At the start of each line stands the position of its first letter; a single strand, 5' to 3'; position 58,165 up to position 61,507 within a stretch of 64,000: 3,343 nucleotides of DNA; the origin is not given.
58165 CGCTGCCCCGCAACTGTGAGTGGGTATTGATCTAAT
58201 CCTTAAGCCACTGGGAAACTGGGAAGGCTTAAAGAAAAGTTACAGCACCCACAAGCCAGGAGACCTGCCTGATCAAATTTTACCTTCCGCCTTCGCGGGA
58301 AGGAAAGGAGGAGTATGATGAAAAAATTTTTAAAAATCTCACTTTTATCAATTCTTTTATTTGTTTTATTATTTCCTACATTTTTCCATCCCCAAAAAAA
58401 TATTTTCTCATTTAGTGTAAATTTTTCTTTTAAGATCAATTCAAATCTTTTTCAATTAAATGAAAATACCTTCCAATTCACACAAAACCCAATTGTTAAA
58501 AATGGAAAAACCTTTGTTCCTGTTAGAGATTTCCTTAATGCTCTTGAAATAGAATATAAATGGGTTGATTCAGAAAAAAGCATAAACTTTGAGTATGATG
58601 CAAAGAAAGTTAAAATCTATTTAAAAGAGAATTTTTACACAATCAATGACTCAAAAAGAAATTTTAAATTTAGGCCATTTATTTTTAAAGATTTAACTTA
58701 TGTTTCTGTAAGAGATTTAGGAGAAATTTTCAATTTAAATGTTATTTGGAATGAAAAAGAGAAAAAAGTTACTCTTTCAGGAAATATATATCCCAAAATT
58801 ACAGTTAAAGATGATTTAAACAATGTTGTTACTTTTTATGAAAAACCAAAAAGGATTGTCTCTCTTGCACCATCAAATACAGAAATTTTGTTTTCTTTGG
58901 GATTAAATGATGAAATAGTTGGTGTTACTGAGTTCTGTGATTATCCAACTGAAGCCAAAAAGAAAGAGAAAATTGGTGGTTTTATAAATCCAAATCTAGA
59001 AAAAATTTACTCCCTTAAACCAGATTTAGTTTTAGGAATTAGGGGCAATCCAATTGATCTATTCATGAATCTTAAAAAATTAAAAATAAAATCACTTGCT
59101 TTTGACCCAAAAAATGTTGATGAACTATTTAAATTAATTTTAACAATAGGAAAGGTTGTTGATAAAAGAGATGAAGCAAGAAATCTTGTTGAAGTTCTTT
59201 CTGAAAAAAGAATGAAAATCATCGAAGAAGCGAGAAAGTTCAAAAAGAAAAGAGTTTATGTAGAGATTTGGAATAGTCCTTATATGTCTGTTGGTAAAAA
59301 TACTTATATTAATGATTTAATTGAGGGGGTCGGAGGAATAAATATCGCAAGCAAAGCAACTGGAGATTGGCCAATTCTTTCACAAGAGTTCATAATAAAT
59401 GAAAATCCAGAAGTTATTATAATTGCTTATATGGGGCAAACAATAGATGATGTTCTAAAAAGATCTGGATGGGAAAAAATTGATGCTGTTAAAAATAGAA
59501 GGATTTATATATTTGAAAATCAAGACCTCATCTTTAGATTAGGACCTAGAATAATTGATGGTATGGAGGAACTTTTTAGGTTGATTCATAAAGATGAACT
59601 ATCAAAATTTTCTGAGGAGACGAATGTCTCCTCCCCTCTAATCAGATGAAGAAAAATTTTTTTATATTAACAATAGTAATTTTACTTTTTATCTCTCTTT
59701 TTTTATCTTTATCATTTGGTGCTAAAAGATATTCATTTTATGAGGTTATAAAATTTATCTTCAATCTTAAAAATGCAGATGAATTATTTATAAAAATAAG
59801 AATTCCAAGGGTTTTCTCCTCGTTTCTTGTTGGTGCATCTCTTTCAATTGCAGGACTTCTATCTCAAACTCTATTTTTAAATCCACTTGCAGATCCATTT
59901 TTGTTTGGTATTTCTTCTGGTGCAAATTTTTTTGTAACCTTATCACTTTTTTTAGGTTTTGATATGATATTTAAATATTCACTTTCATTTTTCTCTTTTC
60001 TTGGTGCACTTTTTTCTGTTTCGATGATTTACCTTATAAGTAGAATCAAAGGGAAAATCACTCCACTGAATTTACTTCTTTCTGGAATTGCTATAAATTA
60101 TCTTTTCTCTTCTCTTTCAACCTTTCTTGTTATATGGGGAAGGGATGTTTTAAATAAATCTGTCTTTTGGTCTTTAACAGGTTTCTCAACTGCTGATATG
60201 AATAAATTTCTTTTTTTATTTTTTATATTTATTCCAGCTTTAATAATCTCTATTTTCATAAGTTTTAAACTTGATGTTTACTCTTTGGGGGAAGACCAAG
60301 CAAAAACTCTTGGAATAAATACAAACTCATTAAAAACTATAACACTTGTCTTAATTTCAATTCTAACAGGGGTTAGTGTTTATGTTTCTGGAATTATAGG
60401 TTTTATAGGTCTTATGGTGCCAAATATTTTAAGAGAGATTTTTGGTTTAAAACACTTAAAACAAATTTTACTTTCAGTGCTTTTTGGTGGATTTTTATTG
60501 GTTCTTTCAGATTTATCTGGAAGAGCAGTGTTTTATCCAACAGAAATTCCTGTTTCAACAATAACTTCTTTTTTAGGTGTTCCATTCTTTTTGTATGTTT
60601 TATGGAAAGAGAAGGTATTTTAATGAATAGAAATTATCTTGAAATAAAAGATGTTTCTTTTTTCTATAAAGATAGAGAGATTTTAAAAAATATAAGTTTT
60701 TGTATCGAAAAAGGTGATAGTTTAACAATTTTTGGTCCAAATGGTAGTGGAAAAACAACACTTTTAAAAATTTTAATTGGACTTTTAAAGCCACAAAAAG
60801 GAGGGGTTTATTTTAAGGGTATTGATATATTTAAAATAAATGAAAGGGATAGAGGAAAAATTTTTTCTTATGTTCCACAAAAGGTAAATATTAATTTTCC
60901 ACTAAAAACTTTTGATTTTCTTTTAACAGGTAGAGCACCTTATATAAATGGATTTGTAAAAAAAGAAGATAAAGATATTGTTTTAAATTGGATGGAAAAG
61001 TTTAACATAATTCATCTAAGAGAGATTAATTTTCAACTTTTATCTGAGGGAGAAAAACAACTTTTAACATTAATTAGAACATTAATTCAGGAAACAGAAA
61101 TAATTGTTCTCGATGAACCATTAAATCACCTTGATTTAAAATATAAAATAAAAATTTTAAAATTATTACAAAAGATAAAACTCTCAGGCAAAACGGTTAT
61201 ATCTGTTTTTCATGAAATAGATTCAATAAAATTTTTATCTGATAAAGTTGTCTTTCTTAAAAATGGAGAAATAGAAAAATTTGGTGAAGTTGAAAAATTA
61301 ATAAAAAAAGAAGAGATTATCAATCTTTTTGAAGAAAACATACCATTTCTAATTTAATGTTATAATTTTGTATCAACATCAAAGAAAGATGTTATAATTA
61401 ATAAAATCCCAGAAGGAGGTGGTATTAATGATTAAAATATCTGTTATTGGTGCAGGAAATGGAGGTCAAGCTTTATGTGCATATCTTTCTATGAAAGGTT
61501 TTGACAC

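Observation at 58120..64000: Cobalamin riboswitch controlling a B12 importer, an opine-dehydrogenase-like enzyme and a naturally fused GlmS+GlmE-like mutase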

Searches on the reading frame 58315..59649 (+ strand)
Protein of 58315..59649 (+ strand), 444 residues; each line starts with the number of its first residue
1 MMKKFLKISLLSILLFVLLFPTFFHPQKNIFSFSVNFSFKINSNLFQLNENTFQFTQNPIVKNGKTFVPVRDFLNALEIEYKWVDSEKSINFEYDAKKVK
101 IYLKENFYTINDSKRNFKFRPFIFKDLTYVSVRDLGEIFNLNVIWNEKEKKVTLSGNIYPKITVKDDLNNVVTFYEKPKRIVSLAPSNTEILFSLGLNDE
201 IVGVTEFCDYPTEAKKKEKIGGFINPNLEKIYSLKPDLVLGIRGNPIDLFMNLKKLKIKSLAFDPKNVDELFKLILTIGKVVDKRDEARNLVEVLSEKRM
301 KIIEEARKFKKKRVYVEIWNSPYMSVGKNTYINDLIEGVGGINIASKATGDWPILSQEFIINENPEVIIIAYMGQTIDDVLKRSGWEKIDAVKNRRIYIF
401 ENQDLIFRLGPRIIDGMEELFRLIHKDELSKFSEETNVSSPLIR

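Call 5: search_protein_families(library=pfam, proteins=[window:58315-59649:+], max_evalue=0.01)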
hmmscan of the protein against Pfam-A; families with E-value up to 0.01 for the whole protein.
window:58315-59649:+ (444 aa): 2 families
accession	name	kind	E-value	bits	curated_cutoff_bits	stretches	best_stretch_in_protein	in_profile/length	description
PF01497.23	Peripla_BP_2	-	8.2e-39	133.8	27.5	1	181-400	1-231/235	Periplasmic binding protein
PF07833.16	Cu_amine_oxidN1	-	1.2e-23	83.5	24.2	1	48-153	2-107/108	Copper amine oxidase N-terminal domain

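Call 6: search_protein_families(library=ncbifam, proteins=[window:58315-59649:+], max_evalue=0.01)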
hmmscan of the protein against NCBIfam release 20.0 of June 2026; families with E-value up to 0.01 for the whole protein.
window:58315-59649:+ (444 aa): 8 families
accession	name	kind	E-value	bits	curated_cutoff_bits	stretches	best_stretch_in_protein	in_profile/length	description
NF002894.0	PRK03379.1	equivalog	2.6e-35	121.9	234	1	178-422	23-260/266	vitamin B12 ABC transporter substrate-binding protein BtuF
TIGR04281.1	peripla_PGF_1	equivalog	1e-33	116.9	325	1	162-435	5-275/330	PGF-CTERM-anchored ABC transporter substrate-binding protein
TIGR03659.1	IsdE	equivalog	6e-29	101.1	298.65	1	175-403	35-270/292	heme ABC transporter substrate-binding protein IsdE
NF038402.1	TroA_like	subfamily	3.4e-21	75.8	30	1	180-370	1-185/219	helical backbone metal receptor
TIGR03868.1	F420-O_ABCperi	hypoth_equivalog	1.8e-15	57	392.4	2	261-371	120-228/287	putative F420-0 ABC transporter substrate-binding protein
NF052484.1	sider_BP_EitA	equivalog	1.9e-11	43.6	640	2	269-374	155-264/328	siderophore ABC transporter substrate-binding protein EitA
NF008501.1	PRK11411.1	subfamily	1.4e-10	40.6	320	1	161-399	23-268/303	Fe(3+) dicitrate ABC transporter substrate-binding protein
NF047879.1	catechol_SstD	exception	4.7e-10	39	450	1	166-402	59-318/343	ferrated catecholamine ABC transporter substrate-binding lipoprotein SstD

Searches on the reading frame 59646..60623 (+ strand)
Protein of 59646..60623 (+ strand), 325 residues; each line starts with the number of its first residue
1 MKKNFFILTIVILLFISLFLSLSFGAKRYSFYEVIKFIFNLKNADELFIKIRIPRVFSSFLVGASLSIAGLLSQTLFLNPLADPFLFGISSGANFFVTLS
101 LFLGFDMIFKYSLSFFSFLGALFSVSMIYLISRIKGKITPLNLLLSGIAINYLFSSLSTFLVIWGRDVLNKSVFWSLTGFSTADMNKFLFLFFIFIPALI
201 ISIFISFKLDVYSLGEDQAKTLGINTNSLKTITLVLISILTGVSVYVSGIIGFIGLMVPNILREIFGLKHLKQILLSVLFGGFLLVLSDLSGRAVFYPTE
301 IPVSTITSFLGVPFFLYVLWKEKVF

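Call 5: search_protein_families(library=pfam, proteins=[window:59646-60623:+], max_evalue=0.01)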
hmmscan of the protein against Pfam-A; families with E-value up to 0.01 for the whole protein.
window:59646-60623:+ (325 aa): 1 family
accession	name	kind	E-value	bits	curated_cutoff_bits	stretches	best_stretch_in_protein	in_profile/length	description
PF01032.23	FecCD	-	2.6e-88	296.5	26.5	1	13-321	1-311/311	FecCD transport family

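Call 6: search_protein_families(library=ncbifam, proteins=[window:59646-60623:+], max_evalue=0.01)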
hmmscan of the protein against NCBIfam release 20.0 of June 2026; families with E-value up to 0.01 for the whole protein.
window:59646-60623:+ (325 aa): 16 families
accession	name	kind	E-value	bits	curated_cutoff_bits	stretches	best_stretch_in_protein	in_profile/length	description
NF003001.0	PRK03784.1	equivalog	5e-58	196.8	334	1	6-323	18-329/332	vitamin B12 ABC transporter permease BtuC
NF007871.0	PRK10577.2-2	equivalog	6.3e-57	193.5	899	1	6-322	360-676/679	Fe(3+)-hydroxamate ABC transporter permease FhuB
NF007866.0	PRK10577.1-2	equivalog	1.1e-55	189.2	554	1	7-323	356-664/666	Fe(3+)-hydroxamate ABC transporter permease FhuB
NF007081.0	PRK09535.1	equivalog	2.4e-53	181.8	461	1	27-324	69-363/366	vitamin B12 ABC transporter permease BtuC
NF007299.0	PRK09777.1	equivalog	1e-51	176.1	406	1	4-321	3-316/318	Fe(3+) dicitrate ABC transporter permease subunit FecD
NF008407.0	PRK11228.1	equivalog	1.6e-51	175.2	396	1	5-319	11-326/330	iron-dicitrate ABC transporter permease FecC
TIGR03869.1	F420-0_ABCperm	hypoth_equivalog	1.4e-50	172.4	437.35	1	45-323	46-322/325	putative F420-0 ABC transporter permease subunit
NF007760.0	PRK10441.1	equivalog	4.9e-50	170.6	428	1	3-321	9-328/335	Fe(3+)-siderophore ABC transporter permease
NF007872.0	PRK10577.2-3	equivalog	1.1e-49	169.4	727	1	47-319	57-328/676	Fe(3+)-hydroxamate ABC transporter permease FhuB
NF007867.0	PRK10577.1-3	subfamily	3.9e-47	161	849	1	46-323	430-706/710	Fe(3+)-hydroxamate ABC transporter permease FhuB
NF007868.0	PRK10577.1-5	equivalog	3e-39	135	943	1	9-322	359-664/666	Fe(3+)-hydroxamate ABC transporter permease FhuB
NF007865.0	PRK10577.1-1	equivalog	5.3e-39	134.2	1107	1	6-322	350-658/660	Fe(3+)-hydroxamate ABC transporter permease FhuB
NF007870.0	PRK10577.2-1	equivalog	2.8e-38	132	1355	1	7-321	359-672/678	Fe(3+)-hydroxamate ABC transporter permease FhuB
NF007869.0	PRK10577.1-6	equivalog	5.7e-38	130.8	954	1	11-320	385-692/703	Fe(3+)-hydroxamate ABC transporter permease FhuB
NF007873.0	PRK10577.2-4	equivalog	9.3e-37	127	1012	1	8-319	329-640/646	Fe(3+)-hydroxamate ABC transporter permease FhuB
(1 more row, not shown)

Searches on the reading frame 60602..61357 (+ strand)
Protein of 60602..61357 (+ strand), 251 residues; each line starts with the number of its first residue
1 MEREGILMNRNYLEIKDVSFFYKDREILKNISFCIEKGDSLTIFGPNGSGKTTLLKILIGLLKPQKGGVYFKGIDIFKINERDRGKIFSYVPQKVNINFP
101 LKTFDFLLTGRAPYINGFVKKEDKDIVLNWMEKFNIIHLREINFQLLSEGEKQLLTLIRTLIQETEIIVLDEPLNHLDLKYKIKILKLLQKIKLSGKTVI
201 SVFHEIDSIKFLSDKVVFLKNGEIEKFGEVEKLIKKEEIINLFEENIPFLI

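Call 5: search_protein_families(library=pfam, proteins=[window:60602-61357:+], max_evalue=0.01)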
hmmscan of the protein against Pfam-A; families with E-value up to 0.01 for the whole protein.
window:60602-61357:+ (251 aa): 10 families
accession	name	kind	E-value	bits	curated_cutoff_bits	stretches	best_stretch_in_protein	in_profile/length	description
PF00005.33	ABC_tran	-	2.4e-29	103.1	25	1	28-175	1-137/137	ABC transporter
PF13304.12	AAA_21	-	2.3e-10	41.5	27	2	138-192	229-286/304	AAA domain, putative AbiEii toxin, Type IV TA system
PF01637.24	ATPase_2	-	0.00015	22.1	33.2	1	28-168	8-149/225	ATPase domain predominantly from Archaea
PF02463.25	SMC_N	-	0.00045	20.1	40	0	42-56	28-42/220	RecF/RecN/SMC N terminal domain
PF13555.12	AAA_29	-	0.00047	20.3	27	1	36-66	20-50/61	P-loop containing region of AAA domain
PF03266.21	NTPase_1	-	0.00068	20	23.9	0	41-86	2-45/168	NTPase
PF13401.12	AAA_22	-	0.0016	19.2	27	1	39-94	6-44/130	AAA domain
PF13173.12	AAA_14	-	0.0022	18.4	27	0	40-75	4-39/129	AAA domain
PF13166.12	AAA_13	-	0.0043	16.2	36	0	43-63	21-41/713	AAA domain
PF20720.3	nSTAND3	-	0.0073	16.5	27.2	0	28-64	7-43/155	Novel STAND NTPase 3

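Call 6: search_protein_families(library=ncbifam, proteins=[window:60602-61357:+], max_evalue=0.01)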
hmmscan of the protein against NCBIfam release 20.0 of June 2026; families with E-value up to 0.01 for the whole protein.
window:60602-61357:+ (251 aa): 188 families (the best 25 are shown)
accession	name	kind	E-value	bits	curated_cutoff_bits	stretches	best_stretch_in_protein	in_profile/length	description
NF010068.0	PRK13548.1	equivalog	5.5e-46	156.8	261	1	10-246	3-243/261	heme ABC transporter ATP-binding protein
NF008409.0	PRK11231.1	equivalog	7.9e-44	149.9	375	1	13-244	3-236/255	Fe(3+) dicitrate ABC transporter ATP-binding protein FecE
TIGR03873.1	F420-0_ABC_ATP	hypoth_equivalog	8.3e-43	146.5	372.4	1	13-242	2-233/256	putative F420-0 ABC transporter ATP-binding protein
NF007082.0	PRK09536.1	equivalog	7.6e-40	137.2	537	1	12-244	3-237/402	corrinoid ABC transporter ATPase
TIGR02315.1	ABC_phnC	equivalog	3.4e-35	121.6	266.1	1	13-238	2-237/243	phosphonate ABC transporter ATP-binding protein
NF052485.1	sider_ATP_EitC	equivalog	3.4e-34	118.4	485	1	17-243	7-232/251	siderophore ABC transporter ATP-binding protein EitC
NF040840.2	tungstate_WtpC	equivalog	3.6e-34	118.6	440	1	13-236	2-221/347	tungstate ABC transporter ATP-binding protein WtpC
TIGR01188.1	drrA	subfamily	7.1e-34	117.5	312.45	1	22-235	3-213/302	daunorubicin resistance ABC transporter, ATP-binding protein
TIGR04520.1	ECF_ATPase_1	equivalog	9.5e-34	117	315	2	121-249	111-239/269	energy-coupling factor transporter ATPase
TIGR01842.1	type_I_sec_PrtD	subfamily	1.9e-32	112.6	510.15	2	15-97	319-403/544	type I secretion system permease/ATPase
NF053840.1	MnTportMntADein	equivalog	2.7e-32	112.2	400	1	13-224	2-210/240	manganese ABC transporter ATP-binding protein MntA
NF043075.1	MMSYN1_0197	equivalog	3.6e-32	111.6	550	1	12-234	2-221/341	spermidine/putrescine ABC transporter ATP-binding protein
NF040873.1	AztA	equivalog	4.3e-32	111.2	220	1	22-211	2-184/191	zinc ABC transporter ATP-binding protein AztA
TIGR04521.1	ECF_ATPase_2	equivalog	6e-32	110.8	330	1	14-248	2-247/279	energy-coupling factor transporter ATPase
TIGR03375.1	type_I_sec_LssB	subfamily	8.8e-32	110.2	693.1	2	13-96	466-551/696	type I secretion system permease/ATPase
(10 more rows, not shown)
